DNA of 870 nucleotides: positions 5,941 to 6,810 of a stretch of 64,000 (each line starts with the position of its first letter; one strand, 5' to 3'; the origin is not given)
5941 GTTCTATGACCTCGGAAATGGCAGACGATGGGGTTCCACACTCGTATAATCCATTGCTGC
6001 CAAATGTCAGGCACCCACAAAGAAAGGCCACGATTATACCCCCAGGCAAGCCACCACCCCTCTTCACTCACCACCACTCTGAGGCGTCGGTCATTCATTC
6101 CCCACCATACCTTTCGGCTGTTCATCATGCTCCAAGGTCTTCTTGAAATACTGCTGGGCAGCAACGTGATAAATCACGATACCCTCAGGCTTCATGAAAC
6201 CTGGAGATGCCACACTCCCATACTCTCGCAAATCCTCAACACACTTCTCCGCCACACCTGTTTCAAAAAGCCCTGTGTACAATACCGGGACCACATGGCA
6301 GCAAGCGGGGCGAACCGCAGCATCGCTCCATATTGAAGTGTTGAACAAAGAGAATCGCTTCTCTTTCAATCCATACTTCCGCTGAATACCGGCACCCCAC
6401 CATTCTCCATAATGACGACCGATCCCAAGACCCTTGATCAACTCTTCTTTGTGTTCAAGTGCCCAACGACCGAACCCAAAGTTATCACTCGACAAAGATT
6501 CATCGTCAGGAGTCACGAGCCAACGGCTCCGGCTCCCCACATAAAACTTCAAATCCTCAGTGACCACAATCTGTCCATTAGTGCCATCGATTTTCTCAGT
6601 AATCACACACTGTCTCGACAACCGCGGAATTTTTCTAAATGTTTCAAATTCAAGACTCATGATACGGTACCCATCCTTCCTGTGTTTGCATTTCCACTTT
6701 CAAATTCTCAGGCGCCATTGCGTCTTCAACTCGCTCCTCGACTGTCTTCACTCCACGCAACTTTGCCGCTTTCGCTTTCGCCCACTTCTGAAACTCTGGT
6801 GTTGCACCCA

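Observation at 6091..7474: GGQ release-factor-like hydrolase translationally coupled to a minimal Rnl2-type RNA ligase, with a tRNA-like-ended RNA upstream: candidate ribosome/tRNA repair module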

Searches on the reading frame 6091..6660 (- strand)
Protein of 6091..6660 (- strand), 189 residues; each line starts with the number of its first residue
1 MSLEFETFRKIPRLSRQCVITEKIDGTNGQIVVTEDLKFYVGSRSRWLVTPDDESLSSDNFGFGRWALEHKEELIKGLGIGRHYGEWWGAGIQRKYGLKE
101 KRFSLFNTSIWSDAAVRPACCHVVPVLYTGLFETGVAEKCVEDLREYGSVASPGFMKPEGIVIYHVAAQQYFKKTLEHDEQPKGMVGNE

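Call 5: search_protein_families(library=pfam, proteins=[window:6091-6660:-], max_evalue=0.1)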
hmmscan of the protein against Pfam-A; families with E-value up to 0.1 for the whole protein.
window:6091-6660:- (189 aa): 1 family
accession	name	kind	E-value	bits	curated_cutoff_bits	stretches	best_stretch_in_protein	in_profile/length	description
PF09414.15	RNA_ligase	-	4.7e-15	56.6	27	1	17-169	2-165/171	RNA ligase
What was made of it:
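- Checked: ORF 6091-6660(-), 189 aa, matches Pfam RNA_ligase PF09414 (E 4.7e-15; call 5).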

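Call 11: search_dna_similar(query=window:6091-6660:-, collection=phages, mode=protein, max_rows=30, max_evalue=0.001)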
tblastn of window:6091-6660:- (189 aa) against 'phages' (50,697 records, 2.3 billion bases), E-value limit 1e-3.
Records with a match: 82; places in all: 82; records where one place covers at least 80% of the query: 82.
Best place of each record, by identity: <60% 82.
By first word of the organism name: Mycobacterium 37; Caulobacter 9; Streptomyces 9; Vibrio 6; Rhizobium 5; Rhodococcus 5; Arthrobacter 4; Microbacterium 3; Bertelyvirus 2; Mesorhizobium 1; and 1 more.
By host as written in the record: Mycobacterium smegmatis mc2 155 29; Caulobacter vibrioides CB15 11; Mycobacterium smegmatis mc#155 8; Vibrio splendidus 6; Arthrobacter globiformis NRRL B-2979 SEA 4; Rhodococcus erythropolis RIA 643 4; Streptomyces mirabilis NRRL B-2400 3; Streptomyces lividans JI 1326 2; and 14 more.
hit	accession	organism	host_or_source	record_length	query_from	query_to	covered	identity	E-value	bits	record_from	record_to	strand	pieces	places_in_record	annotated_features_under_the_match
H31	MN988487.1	Rhizobium phage RHph_Y1_10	Rhizobium etli Y1_10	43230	3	184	96%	55.5%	8e-62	212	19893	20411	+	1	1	RNA ligase 2 protein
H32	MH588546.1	Caulobacter phage CcrBL9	Caulobacter vibrioides CB15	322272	5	189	98%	54.0%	8e-56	194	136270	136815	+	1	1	hypothetical protein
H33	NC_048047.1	Caulobacter phage CcrBL9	Caulobacter vibrioides CB15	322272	5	189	98%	54.0%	8e-56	194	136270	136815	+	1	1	RNA ligase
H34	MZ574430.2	Caulobacter phage C2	Caulobacter vibrioides CB15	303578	5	183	95%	55.7%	4e-55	192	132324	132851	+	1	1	hypothetical protein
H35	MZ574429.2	Caulobacter phage C1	Caulobacter vibrioides CB15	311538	5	183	95%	55.7%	4e-55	192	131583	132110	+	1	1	hypothetical protein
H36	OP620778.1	Bertelyvirus sp.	Caulobacter vibrioides CB15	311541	5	183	95%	55.7%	4e-55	192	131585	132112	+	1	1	hypothetical protein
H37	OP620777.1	Bertelyvirus sp.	Caulobacter vibrioides CB15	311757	5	183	95%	55.7%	4e-55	192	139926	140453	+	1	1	hypothetical protein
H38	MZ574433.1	Caulobacter phage RB23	Caulobacter vibrioides CB15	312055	5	183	95%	55.7%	4e-55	192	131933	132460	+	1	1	hypothetical protein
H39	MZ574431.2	Caulobacter phage J4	Caulobacter vibrioides CB15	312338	5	183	95%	55.7%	4e-55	192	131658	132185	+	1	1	hypothetical protein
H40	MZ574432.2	Caulobacter phage BL47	Caulobacter vibrioides CB15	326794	5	183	95%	55.7%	4e-55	192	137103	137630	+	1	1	hypothetical protein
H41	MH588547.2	Caulobacter phage CcrSC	Caulobacter vibrioides CB15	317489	5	183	95%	54.1%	1e-54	191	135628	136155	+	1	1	hypothetical protein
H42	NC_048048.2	Caulobacter phage CcrSC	Caulobacter vibrioides CB15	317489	5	183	95%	54.1%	1e-54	191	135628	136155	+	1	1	RNA ligase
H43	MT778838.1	Rhizobium phage V1VFA-S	-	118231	5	180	93%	52.2%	4e-53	187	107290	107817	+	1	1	hypothetical protein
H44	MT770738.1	Rhizobium phage B1VFA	Rhizobium leguminosarum VF39SM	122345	5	180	93%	51.1%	1e-51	182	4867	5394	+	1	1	hypothetical protein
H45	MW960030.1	Rhizobium phage RHph_X66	R. phaseoli sv. phaseoli INC 2-5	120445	5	180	93%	50.6%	2e-51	182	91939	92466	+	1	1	RNA ligase 2 protein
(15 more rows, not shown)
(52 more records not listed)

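Call 51: search_solved_structures(query=window:6091-6660:-, max_evalue=1, show_alignments=2)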
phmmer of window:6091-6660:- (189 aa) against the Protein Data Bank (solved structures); distinct sequences matched with E-value up to 1: 0.
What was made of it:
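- Closest known: Rnl5. Different: No PDB chain matches by sequence at E up to 1 (call 51).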

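Call 52: find_homologous_proteins(query=window:6091-6660:-, max_evalue=0.00001)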
Query window:6091-6660:- (189 aa): 7987 proteins with E <= 0.00001 among 8000 candidates; the best 120 are listed.
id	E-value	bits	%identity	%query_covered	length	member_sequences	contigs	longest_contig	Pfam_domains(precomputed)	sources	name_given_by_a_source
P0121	1.2e-126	438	100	100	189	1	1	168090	PF09414.16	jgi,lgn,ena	-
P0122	8.7e-98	344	81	98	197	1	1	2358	PF09414.16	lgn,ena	-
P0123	2.7e-97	342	78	98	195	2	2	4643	PF09414.16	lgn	-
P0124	4.8e-97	342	79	97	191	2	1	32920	PF09414.16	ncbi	-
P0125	1.2e-92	327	75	98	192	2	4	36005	PF09414.16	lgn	-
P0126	1.5e-92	327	77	97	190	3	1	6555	PF09414.16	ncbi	-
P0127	3.7e-91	322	73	96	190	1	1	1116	PF09414.16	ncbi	-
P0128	3.1e-90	319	73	98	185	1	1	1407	PF09414.16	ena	-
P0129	6.1e-88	312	72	97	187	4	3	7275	PF09414.16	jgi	jgi:hypothetical protein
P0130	1.4e-87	311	71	97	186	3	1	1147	PF09414.16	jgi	jgi:hypothetical protein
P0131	1.8e-87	310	71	97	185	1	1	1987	PF09414.16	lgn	-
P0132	1.4e-86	307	71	98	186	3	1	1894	PF09414.16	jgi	jgi:hypothetical protein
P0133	2.1e-86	307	68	97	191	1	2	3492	PF09414.16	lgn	-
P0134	2.7e-86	307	72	96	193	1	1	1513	PF09414.16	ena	-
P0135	3.0e-86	306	72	95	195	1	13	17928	PF09414.16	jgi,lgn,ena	-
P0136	5.7e-86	305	69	97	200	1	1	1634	PF09414.16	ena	-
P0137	6.2e-86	305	70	97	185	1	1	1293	PF09414.16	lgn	-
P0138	7.8e-86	305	71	97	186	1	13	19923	PF09414.16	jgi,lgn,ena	jgi:hypothetical protein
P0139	8.1e-86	305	70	97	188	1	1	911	PF09414.16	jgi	jgi:hypothetical protein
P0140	1.2e-85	304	72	98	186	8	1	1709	PF09414.16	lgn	-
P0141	2.6e-85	303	70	97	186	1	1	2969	PF09414.16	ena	-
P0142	9.1e-85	302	69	97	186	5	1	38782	PF09414.16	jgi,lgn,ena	-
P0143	1.1e-84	301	70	96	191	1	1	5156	PF09414.16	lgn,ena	-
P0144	1.6e-84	301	71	98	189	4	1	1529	PF09414.16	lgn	-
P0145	1.6e-84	301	67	99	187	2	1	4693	PF09414.16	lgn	-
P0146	5.0e-84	299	70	97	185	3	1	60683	PF09414.16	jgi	-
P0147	6.1e-84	299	70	97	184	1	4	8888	PF09414.16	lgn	-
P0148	7.8e-84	299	70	97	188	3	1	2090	PF09414.16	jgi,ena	-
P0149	1.3e-83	298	69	97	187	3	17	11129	PF09414.16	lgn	-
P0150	4.2e-83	296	73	97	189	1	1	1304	PF09414.16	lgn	-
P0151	6.9e-83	295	69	97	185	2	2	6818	PF09414.16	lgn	-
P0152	9.6e-83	295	68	96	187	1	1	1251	PF09414.16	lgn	-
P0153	1.5e-82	294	69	98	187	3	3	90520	PF09414.16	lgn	-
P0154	3.0e-82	293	71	97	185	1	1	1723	PF09414.16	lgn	-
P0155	6.0e-82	292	69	98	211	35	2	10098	PF09414.16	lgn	-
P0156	7.0e-82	292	68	98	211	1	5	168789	PF09414.16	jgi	-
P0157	1.2e-81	291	68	97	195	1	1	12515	PF09414.16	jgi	jgi:hypothetical protein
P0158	1.3e-81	291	66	98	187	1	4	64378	PF09414.16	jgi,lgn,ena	-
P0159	2.7e-81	290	70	97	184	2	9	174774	PF09414.16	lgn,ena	-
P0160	2.7e-81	290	69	97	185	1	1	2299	PF09414.16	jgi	jgi:hypothetical protein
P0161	2.9e-81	290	66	96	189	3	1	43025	PF09414.16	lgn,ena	-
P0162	8.7e-81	289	68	98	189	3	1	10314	PF09414.16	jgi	jgi:hypothetical protein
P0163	2.8e-80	287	67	97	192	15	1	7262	PF09414.16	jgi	-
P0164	3.4e-80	287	66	96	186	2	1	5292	PF09414.16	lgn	-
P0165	4.4e-80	286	66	97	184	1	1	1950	PF09414.16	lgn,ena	-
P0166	8.5e-80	285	64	97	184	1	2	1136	PF09414.16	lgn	-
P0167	1.5e-79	285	68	95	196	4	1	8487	PF09414.16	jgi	jgi:hypothetical protein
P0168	2.8e-79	284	66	96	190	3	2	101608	PF09414.16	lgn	-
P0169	5.7e-79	283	65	97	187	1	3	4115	PF09414.16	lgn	-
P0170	1.1e-78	282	66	98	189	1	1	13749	PF09414.16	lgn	-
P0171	1.2e-78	282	69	97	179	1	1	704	PF09414.16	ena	-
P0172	1.5e-78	281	66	97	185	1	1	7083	PF09414.16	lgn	-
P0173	3.3e-78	280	63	97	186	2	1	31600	PF09414.16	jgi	jgi:hypothetical protein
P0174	4.1e-78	280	67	98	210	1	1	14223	PF09414.16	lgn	-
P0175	4.1e-78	280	64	97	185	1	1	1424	PF09414.16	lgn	-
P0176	5.2e-78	280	65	96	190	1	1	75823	PF09414.16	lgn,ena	-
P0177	5.4e-78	279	66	96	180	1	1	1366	PF09414.16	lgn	-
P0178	2.0e-77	278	64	96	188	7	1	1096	PF09414.16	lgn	-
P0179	2.6e-77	277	64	96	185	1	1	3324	PF09414.16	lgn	-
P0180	4.1e-77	277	69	97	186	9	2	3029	PF09414.16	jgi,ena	-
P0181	7.3e-77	276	65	96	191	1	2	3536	PF09414.16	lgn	-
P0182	7.5e-77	276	67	96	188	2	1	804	PF09414.16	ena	-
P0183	7.7e-77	276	63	97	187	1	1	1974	PF09414.16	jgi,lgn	jgi:hypothetical protein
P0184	1.2e-76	275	68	95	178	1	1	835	PF09414.16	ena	-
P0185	1.3e-76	275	65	96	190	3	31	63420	PF09414.16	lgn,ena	-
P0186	2.3e-76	274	67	97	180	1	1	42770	PF09414.16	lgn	-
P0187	3.5e-76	274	67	97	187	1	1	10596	PF09414.16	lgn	-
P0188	6.0e-76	273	64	96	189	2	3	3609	PF09414.16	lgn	-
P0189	6.3e-76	273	64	96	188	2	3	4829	PF09414.16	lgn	-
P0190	8.0e-76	272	65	96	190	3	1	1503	PF09414.16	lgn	-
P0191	1.1e-75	272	66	98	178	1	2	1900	PF09414.16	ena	-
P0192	1.2e-75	272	63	96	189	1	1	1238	PF09414.16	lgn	-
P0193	1.5e-75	271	69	97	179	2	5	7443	PF09414.16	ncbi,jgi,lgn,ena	-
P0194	2.8e-75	271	64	96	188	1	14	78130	PF09414.16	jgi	jgi:hypothetical protein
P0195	5.6e-75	270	62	96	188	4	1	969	PF09414.16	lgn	-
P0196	5.6e-75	270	66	97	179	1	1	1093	PF09414.16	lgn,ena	-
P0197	7.9e-75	269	66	97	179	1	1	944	PF09414.16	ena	-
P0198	8.0e-75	269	66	97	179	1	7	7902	PF09414.16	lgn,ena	-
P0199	8.5e-75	269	63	97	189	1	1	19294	PF09414.16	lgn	-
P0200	1.0e-74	269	63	96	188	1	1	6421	PF09414.16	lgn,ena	-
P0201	1.3e-74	268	66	98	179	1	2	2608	PF09414.16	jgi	jgi:hypothetical protein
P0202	1.7e-74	268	66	96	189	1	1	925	PF09414.16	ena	-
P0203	2.0e-74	268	65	97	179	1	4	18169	PF09414.16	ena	-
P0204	3.1e-74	267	65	97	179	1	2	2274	PF09414.16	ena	-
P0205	3.3e-74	267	66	96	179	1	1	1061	PF09414.16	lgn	-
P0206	3.5e-74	267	66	97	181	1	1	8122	PF09414.16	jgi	jgi:RNA ligase-like protein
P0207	3.9e-74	267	63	96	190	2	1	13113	PF09414.16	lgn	-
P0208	6.4e-74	266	66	96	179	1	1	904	PF09414.16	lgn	-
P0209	6.5e-74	266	69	96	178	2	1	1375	PF09414.16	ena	-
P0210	6.8e-74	266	65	97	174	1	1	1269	PF09414.16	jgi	-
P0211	8.4e-74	266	62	96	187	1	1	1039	PF09414.16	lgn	-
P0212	1.1e-73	265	66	97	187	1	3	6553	PF09414.16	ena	-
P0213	1.8e-73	265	64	96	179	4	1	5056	PF09414.16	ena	-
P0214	1.9e-73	265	65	97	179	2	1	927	PF09414.16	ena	-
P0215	2.2e-73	264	66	97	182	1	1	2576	PF09414.16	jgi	-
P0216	2.5e-73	264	66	96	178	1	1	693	PF09414.16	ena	-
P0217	2.9e-73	264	66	97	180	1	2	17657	PF09414.16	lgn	-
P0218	3.5e-73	264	66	96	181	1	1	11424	PF09414.16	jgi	-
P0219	3.9e-73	264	67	96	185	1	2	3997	PF09414.16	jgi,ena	jgi:hypothetical protein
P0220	4.2e-73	263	63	96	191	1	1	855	PF09414.16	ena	-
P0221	4.6e-73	263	66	97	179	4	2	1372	PF09414.16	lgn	-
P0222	4.8e-73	263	65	97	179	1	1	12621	PF09414.16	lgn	-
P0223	6.4e-73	263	66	95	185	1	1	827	PF09414.16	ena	-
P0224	8.0e-73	263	64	96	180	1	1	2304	PF09414.16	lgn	-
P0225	9.9e-73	262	65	96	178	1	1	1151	PF09414.16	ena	-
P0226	1.0e-72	262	64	97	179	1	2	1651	PF09414.16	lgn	-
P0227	1.0e-72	262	68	96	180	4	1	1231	PF09414.16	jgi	jgi:hypothetical protein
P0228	1.2e-72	262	65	97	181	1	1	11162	PF09414.16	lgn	-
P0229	1.2e-72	262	67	94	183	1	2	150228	PF09414.16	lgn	-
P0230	1.6e-72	262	67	97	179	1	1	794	PF09414.16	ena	-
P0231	1.6e-72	262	64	97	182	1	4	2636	PF09414.16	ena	-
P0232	1.7e-72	261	66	97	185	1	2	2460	PF09414.16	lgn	-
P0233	1.8e-72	261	66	97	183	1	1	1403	PF09414.16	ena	-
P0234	2.3e-72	261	64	97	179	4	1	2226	PF09414.16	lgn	-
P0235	2.5e-72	261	66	97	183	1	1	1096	PF09414.16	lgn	-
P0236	2.6e-72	261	67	96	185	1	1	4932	PF09414.16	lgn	-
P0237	2.6e-72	261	65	96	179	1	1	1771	PF09414.16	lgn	-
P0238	3.5e-72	260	67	98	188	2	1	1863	PF09414.16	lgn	-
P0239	3.5e-72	260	66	96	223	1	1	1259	PF09414.16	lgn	-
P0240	3.6e-72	260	65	96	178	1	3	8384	PF09414.16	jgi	jgi:hypothetical protein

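Call 54: get_annotated_region(hit=H31, flank=4000)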
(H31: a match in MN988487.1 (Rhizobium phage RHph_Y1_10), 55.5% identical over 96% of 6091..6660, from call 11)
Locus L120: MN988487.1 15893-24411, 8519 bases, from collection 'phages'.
description: Rhizobium phage RHph_Y1_10, complete genome.
organism: Rhizobium phage RHph_Y1_10 (NCBI taxid 2509570)
taxonomy: Viruses; Duplodnaviria; Heunggongvirae; Uroviricota; Caudoviricetes
host: Rhizobium etli Y1_10; source: agricultural lands; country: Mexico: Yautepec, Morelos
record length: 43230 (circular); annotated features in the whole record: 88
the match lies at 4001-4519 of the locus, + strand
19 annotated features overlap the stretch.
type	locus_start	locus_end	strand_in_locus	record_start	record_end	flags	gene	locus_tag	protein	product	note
CDS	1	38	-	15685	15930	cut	-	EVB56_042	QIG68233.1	hypothetical protein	-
CDS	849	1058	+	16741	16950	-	-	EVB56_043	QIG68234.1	hypothetical protein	-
CDS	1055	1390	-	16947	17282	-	-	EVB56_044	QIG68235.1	HTH-type transcriptional regulator protein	GO_function: GO:0003677 - DNA binding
CDS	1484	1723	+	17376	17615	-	-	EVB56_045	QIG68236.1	putative transcriptional regulator protein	GO_function: GO:0003677 - DNA binding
CDS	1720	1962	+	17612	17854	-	-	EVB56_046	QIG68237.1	DUF551 domain-containing protein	-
CDS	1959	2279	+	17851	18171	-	-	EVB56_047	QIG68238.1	hypothetical protein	-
CDS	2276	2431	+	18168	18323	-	-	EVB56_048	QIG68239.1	hypothetical protein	-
CDS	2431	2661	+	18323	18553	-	-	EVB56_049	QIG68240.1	hypothetical protein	-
CDS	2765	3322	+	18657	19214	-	-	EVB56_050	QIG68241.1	HNH endonuclease protein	GO_function: GO:0003677 - DNA binding; GO_process: GO:0006355 - regulation of transcription, DNA-dependent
CDS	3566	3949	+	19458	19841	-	-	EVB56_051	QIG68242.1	hypothetical protein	-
CDS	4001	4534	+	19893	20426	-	-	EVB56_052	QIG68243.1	RNA ligase 2 protein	-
CDS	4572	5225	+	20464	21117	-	-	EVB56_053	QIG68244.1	putative DNA methylase protein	-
CDS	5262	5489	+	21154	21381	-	-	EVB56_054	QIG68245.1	hypothetical protein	-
CDS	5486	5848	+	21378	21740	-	-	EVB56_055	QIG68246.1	holliday junction resolvase RusA-like protein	GO_function: GO:0000287 - magnesium ion binding; GO_process: GO:0006281 - DNA repair; GO_process: GO:0006310 - DNA ...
CDS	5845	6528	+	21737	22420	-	-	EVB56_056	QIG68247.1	DNA replication protein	-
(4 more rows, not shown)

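Call 55: get_annotated_region(hit=H33, flank=4000)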
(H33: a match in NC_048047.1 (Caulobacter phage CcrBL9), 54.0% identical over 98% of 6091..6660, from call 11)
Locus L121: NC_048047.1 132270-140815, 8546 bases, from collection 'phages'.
description: Caulobacter phage CcrBL9, complete genome.
organism: Caulobacter phage CcrBL9 (NCBI taxid 2283270)
taxonomy: Viruses; Duplodnaviria; Heunggongvirae; Uroviricota; Caudoviricetes; Dolichocephalovirinae; Bertelyvirus; Bertelyvirus BL9
host: Caulobacter vibrioides CB15; source: -; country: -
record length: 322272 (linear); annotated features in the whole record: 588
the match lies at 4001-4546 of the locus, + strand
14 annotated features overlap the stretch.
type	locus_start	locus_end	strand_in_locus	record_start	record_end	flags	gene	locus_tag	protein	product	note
CDS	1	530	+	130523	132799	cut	-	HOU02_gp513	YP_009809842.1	DNA polymerase I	T7-like phage DNA polymerase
CDS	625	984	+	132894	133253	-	-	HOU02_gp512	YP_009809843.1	hypothetical protein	-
CDS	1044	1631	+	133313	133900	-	-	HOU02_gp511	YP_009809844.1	DNA polymerase III alpha subunit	-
CDS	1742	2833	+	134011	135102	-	-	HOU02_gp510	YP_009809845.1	hypothetical protein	-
CDS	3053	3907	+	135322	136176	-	-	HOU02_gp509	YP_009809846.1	nucleotidyltransferase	-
CDS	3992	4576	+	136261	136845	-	-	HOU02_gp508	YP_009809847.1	RNA ligase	-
CDS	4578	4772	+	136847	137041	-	-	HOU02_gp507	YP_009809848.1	hypothetical protein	-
CDS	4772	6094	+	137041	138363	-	-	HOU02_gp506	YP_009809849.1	Dda-like helicase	RecD-like DNA helicase Atu2026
CDS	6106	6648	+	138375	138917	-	-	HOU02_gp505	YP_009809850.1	putative dNMP kinase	-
CDS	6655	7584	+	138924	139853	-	-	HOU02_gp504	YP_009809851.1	putative thymidylate synthase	-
CDS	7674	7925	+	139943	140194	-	-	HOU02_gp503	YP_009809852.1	hypothetical protein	-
CDS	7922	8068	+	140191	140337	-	-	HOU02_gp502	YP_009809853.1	hypothetical protein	-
CDS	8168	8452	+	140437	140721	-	-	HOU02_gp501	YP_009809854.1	hypothetical protein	-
CDS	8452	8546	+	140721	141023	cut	-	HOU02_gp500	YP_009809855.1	hypothetical protein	-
